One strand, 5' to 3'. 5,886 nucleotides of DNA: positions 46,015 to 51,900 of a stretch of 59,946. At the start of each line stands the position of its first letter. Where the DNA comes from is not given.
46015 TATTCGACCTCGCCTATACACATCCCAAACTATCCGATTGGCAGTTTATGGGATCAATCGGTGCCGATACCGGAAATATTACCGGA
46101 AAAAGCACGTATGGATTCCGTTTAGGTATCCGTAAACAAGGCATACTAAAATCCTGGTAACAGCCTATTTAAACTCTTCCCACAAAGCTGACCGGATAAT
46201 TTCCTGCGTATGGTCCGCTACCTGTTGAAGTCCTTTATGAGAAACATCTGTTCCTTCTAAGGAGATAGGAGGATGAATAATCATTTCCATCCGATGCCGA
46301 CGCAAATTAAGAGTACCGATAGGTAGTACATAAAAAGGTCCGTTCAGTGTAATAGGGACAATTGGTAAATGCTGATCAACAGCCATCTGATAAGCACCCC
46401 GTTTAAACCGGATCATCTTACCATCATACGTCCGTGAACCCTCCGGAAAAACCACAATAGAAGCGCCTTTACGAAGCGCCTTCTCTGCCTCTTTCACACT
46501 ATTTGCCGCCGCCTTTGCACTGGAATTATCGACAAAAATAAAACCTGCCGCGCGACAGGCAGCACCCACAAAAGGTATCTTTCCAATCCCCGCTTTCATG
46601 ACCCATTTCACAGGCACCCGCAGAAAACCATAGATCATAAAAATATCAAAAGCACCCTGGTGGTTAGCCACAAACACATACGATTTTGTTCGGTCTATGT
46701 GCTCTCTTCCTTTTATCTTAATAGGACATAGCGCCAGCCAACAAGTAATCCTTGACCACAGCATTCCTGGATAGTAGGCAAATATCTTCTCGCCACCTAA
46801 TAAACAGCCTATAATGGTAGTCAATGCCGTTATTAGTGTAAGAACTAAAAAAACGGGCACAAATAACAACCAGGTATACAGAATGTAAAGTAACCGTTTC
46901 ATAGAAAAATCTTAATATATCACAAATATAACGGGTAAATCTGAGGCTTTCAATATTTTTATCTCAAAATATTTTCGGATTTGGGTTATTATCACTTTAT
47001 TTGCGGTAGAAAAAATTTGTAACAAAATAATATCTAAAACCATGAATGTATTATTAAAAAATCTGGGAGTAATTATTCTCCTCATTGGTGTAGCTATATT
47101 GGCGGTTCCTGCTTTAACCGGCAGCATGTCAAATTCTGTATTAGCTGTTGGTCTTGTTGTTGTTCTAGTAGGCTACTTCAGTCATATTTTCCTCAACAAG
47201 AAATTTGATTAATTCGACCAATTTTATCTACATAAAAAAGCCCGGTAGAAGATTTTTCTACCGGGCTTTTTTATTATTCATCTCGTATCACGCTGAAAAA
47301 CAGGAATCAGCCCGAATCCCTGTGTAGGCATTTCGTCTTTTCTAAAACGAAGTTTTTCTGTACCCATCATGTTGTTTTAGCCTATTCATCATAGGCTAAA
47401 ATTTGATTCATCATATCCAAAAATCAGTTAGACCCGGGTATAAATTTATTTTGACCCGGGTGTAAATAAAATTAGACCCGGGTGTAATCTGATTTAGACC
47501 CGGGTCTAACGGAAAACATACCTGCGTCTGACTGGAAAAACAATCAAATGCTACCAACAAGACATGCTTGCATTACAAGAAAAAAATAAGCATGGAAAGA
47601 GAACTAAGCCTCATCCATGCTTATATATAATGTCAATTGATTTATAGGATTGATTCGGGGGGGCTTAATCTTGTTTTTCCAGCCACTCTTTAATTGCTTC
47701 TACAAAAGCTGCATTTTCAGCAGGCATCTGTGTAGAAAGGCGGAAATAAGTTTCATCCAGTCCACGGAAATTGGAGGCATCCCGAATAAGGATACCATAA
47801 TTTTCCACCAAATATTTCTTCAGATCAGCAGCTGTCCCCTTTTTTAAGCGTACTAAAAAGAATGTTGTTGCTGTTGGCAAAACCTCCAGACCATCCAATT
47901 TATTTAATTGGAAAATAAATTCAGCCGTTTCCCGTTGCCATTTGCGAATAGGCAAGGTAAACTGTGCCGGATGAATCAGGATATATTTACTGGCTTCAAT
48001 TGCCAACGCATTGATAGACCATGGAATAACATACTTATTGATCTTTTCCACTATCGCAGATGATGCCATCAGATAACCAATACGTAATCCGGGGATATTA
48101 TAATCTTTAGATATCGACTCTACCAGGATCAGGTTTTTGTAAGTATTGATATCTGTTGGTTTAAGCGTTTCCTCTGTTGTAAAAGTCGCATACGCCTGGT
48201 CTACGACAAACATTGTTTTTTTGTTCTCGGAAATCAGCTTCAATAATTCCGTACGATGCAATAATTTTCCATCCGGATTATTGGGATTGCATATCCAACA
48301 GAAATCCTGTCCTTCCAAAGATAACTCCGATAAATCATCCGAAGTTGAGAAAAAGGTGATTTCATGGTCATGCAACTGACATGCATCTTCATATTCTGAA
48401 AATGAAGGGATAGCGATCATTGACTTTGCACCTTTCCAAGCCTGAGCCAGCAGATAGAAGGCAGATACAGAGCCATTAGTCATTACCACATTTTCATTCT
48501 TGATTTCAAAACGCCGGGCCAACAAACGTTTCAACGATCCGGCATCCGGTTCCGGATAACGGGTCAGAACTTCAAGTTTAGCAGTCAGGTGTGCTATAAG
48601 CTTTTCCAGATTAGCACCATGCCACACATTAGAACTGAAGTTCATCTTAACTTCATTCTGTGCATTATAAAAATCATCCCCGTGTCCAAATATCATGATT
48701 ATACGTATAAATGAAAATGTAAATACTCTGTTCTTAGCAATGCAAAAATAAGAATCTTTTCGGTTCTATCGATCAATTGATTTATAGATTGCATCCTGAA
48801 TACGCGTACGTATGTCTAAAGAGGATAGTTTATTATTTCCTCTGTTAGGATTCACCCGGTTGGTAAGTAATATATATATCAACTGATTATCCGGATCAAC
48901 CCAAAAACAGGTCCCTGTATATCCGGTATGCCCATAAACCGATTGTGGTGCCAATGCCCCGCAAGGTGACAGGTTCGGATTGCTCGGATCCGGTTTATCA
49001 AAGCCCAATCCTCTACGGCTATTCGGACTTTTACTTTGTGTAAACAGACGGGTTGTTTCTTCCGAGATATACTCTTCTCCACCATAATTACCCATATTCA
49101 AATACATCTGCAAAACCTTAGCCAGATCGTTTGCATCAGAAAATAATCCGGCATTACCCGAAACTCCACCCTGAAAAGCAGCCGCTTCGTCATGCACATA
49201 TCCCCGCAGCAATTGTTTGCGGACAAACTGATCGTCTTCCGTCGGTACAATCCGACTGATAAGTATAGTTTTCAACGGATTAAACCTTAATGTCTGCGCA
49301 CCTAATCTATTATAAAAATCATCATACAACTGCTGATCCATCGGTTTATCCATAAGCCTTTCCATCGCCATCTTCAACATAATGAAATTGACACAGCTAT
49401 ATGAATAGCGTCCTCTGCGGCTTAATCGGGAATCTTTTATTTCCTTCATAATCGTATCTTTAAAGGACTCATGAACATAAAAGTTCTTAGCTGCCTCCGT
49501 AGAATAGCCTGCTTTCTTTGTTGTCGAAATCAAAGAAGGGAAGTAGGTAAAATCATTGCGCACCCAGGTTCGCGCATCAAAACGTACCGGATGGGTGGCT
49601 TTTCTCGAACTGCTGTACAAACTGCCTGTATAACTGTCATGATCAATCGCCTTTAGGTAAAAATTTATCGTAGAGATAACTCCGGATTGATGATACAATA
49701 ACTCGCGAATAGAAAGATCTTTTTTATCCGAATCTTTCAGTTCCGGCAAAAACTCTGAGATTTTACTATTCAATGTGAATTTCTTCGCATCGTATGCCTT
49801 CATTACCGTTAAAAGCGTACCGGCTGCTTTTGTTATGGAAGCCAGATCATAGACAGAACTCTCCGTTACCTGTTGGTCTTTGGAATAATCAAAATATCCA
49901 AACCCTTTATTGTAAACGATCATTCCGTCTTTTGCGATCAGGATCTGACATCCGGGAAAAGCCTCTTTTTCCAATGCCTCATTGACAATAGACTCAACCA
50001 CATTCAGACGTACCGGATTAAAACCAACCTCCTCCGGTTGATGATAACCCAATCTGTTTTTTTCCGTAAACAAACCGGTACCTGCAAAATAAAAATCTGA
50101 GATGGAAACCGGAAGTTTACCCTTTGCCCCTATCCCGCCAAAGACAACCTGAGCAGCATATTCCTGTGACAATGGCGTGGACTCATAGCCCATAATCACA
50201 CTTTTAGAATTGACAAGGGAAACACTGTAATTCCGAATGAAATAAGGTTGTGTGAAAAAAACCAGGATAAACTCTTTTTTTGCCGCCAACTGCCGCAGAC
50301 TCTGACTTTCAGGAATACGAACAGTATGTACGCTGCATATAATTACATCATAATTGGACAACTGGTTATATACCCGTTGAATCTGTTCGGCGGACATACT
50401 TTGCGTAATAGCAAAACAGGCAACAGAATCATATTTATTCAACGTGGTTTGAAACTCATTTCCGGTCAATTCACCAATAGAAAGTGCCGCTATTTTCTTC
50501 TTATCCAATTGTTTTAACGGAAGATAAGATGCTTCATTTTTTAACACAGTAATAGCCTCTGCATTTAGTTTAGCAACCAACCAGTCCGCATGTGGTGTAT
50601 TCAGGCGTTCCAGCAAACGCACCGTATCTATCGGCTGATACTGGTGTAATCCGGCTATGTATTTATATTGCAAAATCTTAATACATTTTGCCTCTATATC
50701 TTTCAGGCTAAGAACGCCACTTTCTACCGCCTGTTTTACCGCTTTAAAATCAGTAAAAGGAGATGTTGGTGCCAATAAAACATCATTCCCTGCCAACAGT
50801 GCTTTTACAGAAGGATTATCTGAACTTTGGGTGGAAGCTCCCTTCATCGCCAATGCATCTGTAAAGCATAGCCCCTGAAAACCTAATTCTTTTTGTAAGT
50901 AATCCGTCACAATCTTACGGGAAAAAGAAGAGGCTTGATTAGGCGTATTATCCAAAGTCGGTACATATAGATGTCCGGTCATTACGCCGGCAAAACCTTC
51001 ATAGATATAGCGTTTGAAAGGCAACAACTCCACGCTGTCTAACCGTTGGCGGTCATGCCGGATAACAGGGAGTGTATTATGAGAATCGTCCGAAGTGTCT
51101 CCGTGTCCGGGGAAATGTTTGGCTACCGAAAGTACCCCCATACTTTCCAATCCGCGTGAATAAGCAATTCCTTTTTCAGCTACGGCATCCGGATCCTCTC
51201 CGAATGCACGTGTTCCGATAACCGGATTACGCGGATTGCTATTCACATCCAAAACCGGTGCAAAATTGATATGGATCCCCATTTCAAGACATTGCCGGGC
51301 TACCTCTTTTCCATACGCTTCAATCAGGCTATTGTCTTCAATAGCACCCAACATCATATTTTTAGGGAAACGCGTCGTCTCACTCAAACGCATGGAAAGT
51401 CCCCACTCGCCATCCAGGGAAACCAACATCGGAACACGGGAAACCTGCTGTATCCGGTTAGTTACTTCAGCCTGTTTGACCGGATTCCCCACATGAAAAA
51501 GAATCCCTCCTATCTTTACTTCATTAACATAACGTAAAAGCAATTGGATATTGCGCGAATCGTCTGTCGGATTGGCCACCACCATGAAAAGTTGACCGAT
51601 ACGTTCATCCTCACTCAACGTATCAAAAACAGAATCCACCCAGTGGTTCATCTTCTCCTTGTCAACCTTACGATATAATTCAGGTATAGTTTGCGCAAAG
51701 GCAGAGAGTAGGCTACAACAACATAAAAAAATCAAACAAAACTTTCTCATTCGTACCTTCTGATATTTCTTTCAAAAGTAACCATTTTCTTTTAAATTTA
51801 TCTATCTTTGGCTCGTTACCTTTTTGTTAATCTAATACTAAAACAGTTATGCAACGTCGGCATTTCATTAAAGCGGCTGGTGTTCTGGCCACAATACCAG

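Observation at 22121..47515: Recurrent architecture: four sequence-unrelated arrays, each 4 units x ~22 bp = 88 bp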

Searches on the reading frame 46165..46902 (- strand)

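Call 11: search_protein_families(library=pfam, proteins=[window:46165-46902:-])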
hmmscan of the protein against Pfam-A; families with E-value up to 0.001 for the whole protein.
window:46165-46902:- (245 aa): 1 family
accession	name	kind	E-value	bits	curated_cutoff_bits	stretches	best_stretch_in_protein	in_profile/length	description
PF01553.26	Acyltransferase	-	2.2e-30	105.6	23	1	61-186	2-131/132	Acyltransferase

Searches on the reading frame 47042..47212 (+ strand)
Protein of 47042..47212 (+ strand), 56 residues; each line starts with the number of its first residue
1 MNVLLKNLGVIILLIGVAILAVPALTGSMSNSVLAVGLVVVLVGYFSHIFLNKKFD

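Call 37: find_encoding_contigs(protein=window:47042-47212:+, flank=3000, max_places=10)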
Protein window:47042-47212:+ (56 aa): 1 contig read that carries it; 1 place shown.
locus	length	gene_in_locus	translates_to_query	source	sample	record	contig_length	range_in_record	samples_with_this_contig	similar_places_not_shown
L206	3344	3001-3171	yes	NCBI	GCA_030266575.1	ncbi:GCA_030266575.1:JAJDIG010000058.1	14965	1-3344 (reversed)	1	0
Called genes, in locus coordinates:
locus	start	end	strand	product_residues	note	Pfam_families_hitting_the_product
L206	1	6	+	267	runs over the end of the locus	PF01210:NAD_Gly3P_dh_N (weak), PF02558:ApbA (weak), PF03807:F420_oxidored, PF14748:P5CR_dimer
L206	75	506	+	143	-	PF01741:MscL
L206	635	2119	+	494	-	PF14052:Caps_assemb_Wzi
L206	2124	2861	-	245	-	PF01553:Acyltransferase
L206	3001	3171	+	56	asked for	-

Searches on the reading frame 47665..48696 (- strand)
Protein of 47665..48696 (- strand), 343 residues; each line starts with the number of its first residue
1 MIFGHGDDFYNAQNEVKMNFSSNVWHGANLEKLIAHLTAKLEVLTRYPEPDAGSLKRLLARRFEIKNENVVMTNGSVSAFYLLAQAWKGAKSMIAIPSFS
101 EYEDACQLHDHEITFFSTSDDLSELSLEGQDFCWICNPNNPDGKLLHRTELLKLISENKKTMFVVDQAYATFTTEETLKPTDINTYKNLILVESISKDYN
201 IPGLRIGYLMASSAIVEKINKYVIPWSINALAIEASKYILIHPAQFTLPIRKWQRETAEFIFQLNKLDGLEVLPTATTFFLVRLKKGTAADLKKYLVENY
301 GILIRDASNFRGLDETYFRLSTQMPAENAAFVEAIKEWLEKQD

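Call 11: search_protein_families(library=pfam, proteins=[window:47665-48696:-])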
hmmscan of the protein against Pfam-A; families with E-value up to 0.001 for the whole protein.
window:47665-48696:- (343 aa): 1 family
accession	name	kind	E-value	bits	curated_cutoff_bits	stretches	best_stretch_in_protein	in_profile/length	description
PF00155.27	Aminotran_1_2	-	1e-40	140.5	19.7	1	17-330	3-356/361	Aminotransferase class I and II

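Call 38: find_encoding_contigs(protein=window:47665-48696:-, flank=3000, max_places=10)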
Protein window:47665-48696:- (343 aa): 1 contig read that carries it; 1 place shown.
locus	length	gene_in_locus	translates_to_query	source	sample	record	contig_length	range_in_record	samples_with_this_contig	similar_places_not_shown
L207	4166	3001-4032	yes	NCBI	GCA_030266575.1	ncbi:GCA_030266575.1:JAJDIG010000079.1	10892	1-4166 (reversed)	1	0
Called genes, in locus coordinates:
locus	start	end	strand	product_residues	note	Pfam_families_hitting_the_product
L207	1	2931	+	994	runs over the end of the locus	PF00933:Glyco_hydro_3, PF00144:Beta-lactamase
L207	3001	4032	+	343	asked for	PF00155:Aminotran_1_2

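Call 49: find_homologous_proteins(query=window:47665-48696:-, max_evalue=1e-60)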
Query window:47665-48696:- (343 aa): 5693 proteins with E <= 1e-60 among 8000 candidates; the best 120 are listed.
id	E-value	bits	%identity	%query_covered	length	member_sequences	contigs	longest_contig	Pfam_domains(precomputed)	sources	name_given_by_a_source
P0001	8.3e-227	769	99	100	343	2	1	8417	PF00155.28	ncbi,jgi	jgi:threonine-phosphate decarboxylase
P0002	5.1e-206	701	87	100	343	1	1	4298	PF00155.28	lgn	-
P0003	1.8e-189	647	80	100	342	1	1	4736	PF04864.20,PF00155.28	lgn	-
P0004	2.6e-186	636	78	100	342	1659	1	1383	PF00155.28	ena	-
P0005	2.8e-186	636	80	100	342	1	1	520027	PF00155.28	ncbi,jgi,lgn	-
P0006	4.4e-186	635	80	99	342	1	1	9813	PF00155.28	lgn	-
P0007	1.2e-185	634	78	100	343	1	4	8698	PF00155.28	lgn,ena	-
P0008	1.5e-185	634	79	100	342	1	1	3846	PF00155.28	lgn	-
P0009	2.0e-185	633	78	100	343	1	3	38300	PF00155.28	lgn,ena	-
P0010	2.5e-185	633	78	100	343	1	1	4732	PF00155.28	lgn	-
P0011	2.6e-185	633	78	100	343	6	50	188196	PF00155.28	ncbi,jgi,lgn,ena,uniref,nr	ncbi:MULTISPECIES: aminotransferase class I/II-fold pyridoxal phosphate-dependent enzyme [Parabacter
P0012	2.6e-185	633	78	100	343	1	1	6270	PF00155.28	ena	-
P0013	3.6e-185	632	78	100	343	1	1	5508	PF00155.28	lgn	-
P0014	3.9e-185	632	78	100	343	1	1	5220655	PF00155.28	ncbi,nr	nr:aminotransferase class I/II-fold pyridoxal phosphate-dependent enzyme [Parabacteroides goldsteini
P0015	5.3e-185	632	78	100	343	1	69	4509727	PF00155.28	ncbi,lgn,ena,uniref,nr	ncbi:aminotransferase class I/II-fold pyridoxal phosphate-dependent enzyme [Parabacteroides timonens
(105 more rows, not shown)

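Call 50: find_encoding_contigs(protein=P0001, flank=6000, max_places=5)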
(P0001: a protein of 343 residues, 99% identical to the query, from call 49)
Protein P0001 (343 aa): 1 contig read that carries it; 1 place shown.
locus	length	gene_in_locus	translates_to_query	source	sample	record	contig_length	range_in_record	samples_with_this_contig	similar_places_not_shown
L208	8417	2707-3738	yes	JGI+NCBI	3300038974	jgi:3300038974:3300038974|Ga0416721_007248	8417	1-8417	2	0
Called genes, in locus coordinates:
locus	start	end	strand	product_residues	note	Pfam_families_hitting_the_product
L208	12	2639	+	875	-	PF00933:Glyco_hydro_3, PF00144:Beta-lactamase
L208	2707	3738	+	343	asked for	PF00155:Aminotran_1_2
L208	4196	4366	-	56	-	-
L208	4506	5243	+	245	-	PF01553:Acyltransferase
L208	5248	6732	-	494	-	PF14052:Caps_assemb_Wzi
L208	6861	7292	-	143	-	PF01741:MscL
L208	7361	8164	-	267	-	PF01210:NAD_Gly3P_dh_N (weak), PF02558:ApbA (weak), PF03807:F420_oxidored, PF14748:P5CR_dimer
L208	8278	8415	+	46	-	?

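Call 51: find_encoding_contigs(protein=P0002, flank=6000, max_places=5)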
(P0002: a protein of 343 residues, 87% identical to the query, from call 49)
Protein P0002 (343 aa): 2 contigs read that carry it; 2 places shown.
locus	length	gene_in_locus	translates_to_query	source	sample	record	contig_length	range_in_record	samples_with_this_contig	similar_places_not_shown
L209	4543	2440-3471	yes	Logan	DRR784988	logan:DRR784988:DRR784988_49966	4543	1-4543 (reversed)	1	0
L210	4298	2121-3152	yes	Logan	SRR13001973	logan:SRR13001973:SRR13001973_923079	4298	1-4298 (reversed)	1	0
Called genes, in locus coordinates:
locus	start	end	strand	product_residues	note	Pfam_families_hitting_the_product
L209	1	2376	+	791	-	?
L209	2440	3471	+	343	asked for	PF00155:Aminotran_1_2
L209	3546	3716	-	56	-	-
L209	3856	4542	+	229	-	?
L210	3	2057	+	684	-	?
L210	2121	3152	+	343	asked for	PF00155:Aminotran_1_2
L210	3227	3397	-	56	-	-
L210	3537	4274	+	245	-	PF01553:Acyltransferase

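Call 52: find_encoding_contigs(protein=P0005, flank=10000, max_places=5)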
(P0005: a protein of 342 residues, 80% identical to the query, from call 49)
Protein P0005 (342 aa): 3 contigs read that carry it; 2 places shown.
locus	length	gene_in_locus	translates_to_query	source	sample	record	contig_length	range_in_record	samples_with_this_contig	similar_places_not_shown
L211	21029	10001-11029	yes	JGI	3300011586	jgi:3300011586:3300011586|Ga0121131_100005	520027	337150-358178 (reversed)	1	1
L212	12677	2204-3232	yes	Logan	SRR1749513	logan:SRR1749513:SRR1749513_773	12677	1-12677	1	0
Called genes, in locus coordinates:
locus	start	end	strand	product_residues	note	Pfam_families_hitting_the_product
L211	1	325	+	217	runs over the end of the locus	PF00702:Hydrolase, PF13419:HAD_2, PF13242:Hydrolase_like (faint)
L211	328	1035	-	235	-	PF05175:MTS, PF05971:Methyltransf_10 (weak), PF06325:PrmA, PF07669:Eco57I (weak), PF13847:Methyltransf_31, PF08241:Methyltransf_11 (weak), PF08242:Methyltransf_12 (weak), PF13649:Methyltransf_25, +2 more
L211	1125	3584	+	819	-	PF02190:LON_substr_bdg, PF13401:AAA_22 (faint), PF00004:AAA, PF07728:AAA_5, PF22667:Lon_lid, PF05362:Lon_C, PF13541:ChlI (weak)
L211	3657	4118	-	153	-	PF18347:DUF5606, PF21186:DUF6852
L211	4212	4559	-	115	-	PF01245:Ribosomal_L19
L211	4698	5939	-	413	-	PF22244:GCE_fung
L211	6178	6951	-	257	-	PF07978:NIPSNAP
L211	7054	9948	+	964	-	PF00933:Glyco_hydro_3, PF01915:Glyco_hydro_3_C (faint), PF00144:Beta-lactamase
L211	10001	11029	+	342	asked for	PF00155:Aminotran_1_2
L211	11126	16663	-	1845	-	PF13205:Big_5 (faint), PF11974:bMG3, PF01835:MG2, PF17972:bMG5, PF17962:bMG6, PF07703:A2M_BRD, PF00207:A2M (weak), PF17973:bMG10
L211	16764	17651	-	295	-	PF02311:AraC_binding, PF12833:HTH_18, PF00165:HTH_AraC (weak)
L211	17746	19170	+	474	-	PF00370:FGGY_N, PF02782:FGGY_C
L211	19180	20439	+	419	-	PF06134:RhaA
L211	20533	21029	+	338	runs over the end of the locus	PF06379:RhaT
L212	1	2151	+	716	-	?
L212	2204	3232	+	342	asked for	PF00155:Aminotran_1_2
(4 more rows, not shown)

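Call 69: search_protein_families(library=pfam, proteins=[L211:4698-5939:-, L211:6178-6951:-], max_evalue=0.00001)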
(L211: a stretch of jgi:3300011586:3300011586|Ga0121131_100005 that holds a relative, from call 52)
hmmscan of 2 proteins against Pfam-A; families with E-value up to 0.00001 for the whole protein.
L211:4698-5939:- (413 aa): 1 family
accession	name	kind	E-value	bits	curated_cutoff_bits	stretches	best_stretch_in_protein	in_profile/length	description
PF22244.2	GCE_fung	-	5.7e-33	115.1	27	1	222-365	80-231/231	Glucuronyl esterase, fungi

L211:6178-6951:- (257 aa): 1 family
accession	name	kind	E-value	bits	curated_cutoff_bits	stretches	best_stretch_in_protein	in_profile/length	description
PF07978.19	NIPSNAP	-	4.8e-11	43.2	22.3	1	154-256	2-102/102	NIPSNAP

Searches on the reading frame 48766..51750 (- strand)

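Call 11: search_protein_families(library=pfam, proteins=[window:48766-51750:-])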
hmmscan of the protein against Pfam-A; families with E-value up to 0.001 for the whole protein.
window:48766-51750:- (994 aa): 3 families
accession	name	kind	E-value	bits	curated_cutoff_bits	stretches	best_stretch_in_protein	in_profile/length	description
PF00933.27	Glyco_hydro_3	-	8.8e-74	249.2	27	1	48-360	3-314/316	Glycosyl hydrolase family 3 N terminal domain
PF00144.29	Beta-lactamase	-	8.1e-43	147.3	27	1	586-973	2-318/329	Beta-lactamase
PF01915.27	Glyco_hydro_3_C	-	0.00068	20.1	31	0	400-551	1-170/200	Glycosyl hydrolase family 3 C-terminal domain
